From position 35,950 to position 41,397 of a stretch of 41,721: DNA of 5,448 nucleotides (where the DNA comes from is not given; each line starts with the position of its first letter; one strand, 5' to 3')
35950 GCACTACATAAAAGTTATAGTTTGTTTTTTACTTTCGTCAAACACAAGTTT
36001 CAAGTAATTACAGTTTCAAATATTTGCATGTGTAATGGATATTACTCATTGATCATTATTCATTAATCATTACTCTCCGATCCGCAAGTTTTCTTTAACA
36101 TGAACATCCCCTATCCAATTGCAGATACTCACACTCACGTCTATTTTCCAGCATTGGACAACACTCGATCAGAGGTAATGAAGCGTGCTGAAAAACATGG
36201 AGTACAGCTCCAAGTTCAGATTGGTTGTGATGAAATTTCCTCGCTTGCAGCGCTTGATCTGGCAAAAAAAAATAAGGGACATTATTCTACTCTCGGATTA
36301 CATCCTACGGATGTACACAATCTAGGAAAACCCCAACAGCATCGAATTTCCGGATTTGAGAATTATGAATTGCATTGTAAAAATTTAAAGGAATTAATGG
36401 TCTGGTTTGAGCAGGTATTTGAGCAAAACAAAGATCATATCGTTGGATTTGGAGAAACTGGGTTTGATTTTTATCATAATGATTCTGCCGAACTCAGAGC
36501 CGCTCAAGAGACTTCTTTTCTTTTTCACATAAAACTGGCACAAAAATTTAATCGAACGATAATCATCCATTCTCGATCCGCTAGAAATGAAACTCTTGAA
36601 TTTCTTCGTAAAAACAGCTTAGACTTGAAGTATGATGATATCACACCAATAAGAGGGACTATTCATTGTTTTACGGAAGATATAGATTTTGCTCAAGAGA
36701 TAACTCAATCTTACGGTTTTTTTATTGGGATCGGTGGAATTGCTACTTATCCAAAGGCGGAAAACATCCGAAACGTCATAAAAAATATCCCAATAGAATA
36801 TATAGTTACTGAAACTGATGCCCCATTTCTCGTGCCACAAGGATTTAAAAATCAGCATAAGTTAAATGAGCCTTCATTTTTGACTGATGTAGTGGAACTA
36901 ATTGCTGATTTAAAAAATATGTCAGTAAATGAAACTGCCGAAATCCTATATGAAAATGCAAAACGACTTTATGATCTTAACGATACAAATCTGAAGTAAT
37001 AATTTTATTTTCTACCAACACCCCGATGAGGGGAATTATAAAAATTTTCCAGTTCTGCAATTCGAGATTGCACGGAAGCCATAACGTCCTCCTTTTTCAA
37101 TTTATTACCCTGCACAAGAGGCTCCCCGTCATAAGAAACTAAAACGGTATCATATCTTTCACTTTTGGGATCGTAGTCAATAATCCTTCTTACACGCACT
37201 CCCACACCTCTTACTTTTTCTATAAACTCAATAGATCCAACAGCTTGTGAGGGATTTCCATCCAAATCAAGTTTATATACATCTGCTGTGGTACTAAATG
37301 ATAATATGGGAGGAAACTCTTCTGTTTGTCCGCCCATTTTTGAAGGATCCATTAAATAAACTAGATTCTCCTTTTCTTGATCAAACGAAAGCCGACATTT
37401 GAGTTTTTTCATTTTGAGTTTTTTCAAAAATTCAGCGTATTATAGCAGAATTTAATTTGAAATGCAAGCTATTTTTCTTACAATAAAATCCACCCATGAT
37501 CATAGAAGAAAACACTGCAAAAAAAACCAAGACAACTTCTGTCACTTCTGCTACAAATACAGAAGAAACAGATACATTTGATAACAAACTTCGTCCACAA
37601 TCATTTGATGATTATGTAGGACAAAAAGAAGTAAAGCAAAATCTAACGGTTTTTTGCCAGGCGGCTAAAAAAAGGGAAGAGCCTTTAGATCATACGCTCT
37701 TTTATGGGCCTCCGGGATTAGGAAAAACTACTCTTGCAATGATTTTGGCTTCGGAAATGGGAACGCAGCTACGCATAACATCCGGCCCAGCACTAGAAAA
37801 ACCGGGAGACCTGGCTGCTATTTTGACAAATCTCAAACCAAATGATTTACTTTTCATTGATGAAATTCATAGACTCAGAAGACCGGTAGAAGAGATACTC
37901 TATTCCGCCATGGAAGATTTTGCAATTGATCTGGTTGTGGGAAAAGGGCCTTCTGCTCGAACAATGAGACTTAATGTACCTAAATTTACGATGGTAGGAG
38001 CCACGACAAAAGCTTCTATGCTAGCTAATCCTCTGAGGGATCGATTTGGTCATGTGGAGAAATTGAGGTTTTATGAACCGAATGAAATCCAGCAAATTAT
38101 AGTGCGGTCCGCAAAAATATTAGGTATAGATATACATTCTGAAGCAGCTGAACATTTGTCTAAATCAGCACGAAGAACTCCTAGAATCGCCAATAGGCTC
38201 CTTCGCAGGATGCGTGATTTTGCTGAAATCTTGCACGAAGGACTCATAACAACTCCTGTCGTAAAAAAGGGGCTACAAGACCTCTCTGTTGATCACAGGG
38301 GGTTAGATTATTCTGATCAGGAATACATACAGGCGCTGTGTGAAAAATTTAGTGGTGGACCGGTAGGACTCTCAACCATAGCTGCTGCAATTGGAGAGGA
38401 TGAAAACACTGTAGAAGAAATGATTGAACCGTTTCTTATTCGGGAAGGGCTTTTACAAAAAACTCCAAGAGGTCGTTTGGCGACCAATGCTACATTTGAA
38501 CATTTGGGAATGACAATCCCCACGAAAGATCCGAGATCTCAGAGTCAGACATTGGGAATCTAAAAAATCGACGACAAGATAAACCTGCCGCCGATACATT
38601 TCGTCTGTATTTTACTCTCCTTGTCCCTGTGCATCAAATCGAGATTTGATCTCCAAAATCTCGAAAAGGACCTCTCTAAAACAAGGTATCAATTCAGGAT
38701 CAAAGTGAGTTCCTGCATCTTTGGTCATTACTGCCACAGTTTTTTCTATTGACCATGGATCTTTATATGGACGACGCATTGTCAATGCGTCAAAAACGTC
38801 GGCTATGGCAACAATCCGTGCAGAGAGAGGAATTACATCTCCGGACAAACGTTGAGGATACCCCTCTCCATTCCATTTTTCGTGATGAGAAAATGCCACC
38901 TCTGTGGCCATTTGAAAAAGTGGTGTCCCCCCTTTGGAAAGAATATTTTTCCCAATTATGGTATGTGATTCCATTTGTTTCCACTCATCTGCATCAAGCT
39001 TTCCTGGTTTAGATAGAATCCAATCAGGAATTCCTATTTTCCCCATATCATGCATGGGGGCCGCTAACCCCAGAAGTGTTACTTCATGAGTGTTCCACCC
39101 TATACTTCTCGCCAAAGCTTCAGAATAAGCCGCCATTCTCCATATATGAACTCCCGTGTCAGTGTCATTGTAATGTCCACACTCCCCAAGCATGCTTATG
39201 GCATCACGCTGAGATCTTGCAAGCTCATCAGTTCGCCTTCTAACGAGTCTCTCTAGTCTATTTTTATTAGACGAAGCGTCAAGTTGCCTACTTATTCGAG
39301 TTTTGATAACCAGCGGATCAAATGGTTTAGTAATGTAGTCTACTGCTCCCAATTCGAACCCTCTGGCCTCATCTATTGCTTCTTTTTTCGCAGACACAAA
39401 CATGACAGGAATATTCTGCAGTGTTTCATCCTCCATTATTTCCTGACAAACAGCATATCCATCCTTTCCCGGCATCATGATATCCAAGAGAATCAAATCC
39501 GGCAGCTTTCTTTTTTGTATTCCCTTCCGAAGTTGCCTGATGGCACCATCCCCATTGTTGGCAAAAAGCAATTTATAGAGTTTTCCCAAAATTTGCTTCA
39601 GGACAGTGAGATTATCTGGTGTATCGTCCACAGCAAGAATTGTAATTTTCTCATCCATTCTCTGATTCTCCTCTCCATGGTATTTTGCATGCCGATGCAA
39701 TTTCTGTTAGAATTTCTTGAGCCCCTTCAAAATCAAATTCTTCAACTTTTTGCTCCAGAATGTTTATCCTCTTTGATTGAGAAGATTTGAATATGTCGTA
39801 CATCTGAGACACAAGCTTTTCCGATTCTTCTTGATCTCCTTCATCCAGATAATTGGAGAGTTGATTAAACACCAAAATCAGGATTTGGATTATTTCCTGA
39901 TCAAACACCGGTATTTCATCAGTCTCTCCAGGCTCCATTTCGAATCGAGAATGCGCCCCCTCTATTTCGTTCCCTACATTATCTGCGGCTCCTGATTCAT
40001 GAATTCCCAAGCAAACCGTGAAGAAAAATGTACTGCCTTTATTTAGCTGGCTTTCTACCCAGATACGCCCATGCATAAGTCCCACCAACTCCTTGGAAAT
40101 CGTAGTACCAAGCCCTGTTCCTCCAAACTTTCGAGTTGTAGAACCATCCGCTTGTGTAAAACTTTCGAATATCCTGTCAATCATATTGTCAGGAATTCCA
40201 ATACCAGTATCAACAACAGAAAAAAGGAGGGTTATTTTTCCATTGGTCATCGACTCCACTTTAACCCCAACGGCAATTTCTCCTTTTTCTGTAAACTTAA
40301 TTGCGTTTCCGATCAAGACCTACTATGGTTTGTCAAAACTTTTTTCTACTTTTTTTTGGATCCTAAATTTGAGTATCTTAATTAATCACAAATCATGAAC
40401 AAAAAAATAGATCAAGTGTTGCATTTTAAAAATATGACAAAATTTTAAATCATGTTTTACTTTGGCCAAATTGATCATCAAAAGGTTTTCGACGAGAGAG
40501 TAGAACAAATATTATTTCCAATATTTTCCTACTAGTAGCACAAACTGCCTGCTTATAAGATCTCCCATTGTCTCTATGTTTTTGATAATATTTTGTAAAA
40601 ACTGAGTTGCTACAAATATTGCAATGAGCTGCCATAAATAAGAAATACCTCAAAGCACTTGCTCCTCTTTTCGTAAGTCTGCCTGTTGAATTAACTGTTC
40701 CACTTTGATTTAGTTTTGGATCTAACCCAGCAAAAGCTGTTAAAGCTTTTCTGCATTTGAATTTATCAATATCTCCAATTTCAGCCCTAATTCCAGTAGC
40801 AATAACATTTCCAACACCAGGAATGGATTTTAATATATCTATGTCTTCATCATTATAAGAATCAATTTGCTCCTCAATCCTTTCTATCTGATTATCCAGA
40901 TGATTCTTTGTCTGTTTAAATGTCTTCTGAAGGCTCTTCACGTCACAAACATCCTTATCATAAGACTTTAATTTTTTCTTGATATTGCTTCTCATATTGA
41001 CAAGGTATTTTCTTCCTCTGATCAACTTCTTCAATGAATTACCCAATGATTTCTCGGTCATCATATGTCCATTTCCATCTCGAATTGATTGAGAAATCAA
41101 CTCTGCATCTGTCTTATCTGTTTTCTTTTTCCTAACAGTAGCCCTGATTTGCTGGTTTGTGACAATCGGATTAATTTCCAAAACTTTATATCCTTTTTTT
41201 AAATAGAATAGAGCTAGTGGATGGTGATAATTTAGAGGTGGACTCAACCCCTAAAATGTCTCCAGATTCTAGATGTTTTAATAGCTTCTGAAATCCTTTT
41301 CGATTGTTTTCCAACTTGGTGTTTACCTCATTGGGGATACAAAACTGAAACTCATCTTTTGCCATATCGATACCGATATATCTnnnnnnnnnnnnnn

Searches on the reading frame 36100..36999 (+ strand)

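Call 17: search_protein_families(library=pfam, proteins=[window:36100-36999:+], max_evalue=0.001)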
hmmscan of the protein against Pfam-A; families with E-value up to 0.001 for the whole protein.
window:36100-36999:+ (299 aa): 1 family
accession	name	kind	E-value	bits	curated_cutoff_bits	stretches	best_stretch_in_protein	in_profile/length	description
PF01026.27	TatD_DNase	-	2.7e-63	214.2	27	1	9-291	2-252/253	TatD related DNase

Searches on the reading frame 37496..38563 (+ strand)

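Call 17: search_protein_families(library=pfam, proteins=[window:37496-38563:+], max_evalue=0.001)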
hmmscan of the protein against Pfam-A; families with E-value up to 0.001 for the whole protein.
window:37496-38563:+ (355 aa): 8 families
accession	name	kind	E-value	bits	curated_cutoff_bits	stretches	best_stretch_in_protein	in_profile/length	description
PF05496.18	RuvB_N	-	8.2e-79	263.3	27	1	32-190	1-159/159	Holliday junction DNA helicase RuvB P-loop domain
PF05491.19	RuvB_C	-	1.4e-24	86.3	24.7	1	268-337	2-71/72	RuvB C-terminal winged helix domain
PF17864.7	AAA_lid_4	-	2.2e-24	85.4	27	1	193-266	1-74/74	RuvB AAA lid domain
PF00004.35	AAA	-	6.7e-20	72.3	21.2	1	68-188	2-127/131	ATPase family associated with various cellular activities (AAA)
PF07728.20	AAA_5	-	3.7e-06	27.4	22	1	66-184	1-139/139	AAA domain (dynein-related subfamily)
PF01078.27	Mg_chelatase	-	0.00027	20.8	20.3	0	39-85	4-43/207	Magnesium chelatase, subunit ChlI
PF20720.3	nSTAND3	-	0.00047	20.3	27.2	0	62-91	15-44/155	Novel STAND NTPase 3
PF06068.19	TIP49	-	0.00076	19.2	23.8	0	37-94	23-80/347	TIP49 P-loop domain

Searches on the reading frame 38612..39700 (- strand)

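Call 17: search_protein_families(library=pfam, proteins=[window:38612-39700:-], max_evalue=0.001)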
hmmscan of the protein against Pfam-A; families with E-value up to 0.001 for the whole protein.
window:38612-39700:- (362 aa): 3 families
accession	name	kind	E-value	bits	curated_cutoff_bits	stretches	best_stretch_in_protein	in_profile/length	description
PF13487.12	HD_5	-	8.8e-32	110.6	27.2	1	188-337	20-170/170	HD domain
PF00072.30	Response_reg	-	2.6e-22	79.5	30.2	1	21-136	1-110/111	Response regulator receiver domain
PF01966.28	HD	-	9.1e-20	71.5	22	1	184-305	3-115/116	HD domain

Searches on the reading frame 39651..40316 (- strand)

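Call 17: search_protein_families(library=pfam, proteins=[window:39651-40316:-], max_evalue=0.001)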
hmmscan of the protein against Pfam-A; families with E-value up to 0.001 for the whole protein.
window:39651-40316:- (221 aa): 1 family
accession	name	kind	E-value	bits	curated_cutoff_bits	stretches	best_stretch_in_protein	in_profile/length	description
PF02518.31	HATPase_c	-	9.8e-24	84.4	26.4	1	2-102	14-108/111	Histidine kinase-, DNA gyrase B-, and HSP90-like ATPase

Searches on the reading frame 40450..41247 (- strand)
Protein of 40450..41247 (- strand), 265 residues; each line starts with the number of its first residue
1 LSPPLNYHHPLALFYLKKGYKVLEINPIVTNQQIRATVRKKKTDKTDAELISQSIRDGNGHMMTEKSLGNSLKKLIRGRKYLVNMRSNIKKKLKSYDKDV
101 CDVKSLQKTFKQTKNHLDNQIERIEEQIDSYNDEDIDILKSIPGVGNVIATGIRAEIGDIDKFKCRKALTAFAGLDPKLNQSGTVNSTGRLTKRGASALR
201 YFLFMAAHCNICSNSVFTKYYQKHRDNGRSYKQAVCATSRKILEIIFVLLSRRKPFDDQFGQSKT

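Call 17: search_protein_families(library=pfam, proteins=[window:40450-41247:-], max_evalue=0.001)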
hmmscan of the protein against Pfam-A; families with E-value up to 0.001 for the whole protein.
window:40450-41247:- (265 aa): 2 families
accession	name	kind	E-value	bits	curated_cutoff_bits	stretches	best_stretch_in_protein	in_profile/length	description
PF02371.22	Transposase_20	-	3.2e-23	82.3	21.3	1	137-222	2-87/87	Transposase IS116/IS110/IS902 family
PF01548.23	DEDD_Tnp_IS110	-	7.6e-13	49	29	1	6-95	57-148/155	Transposase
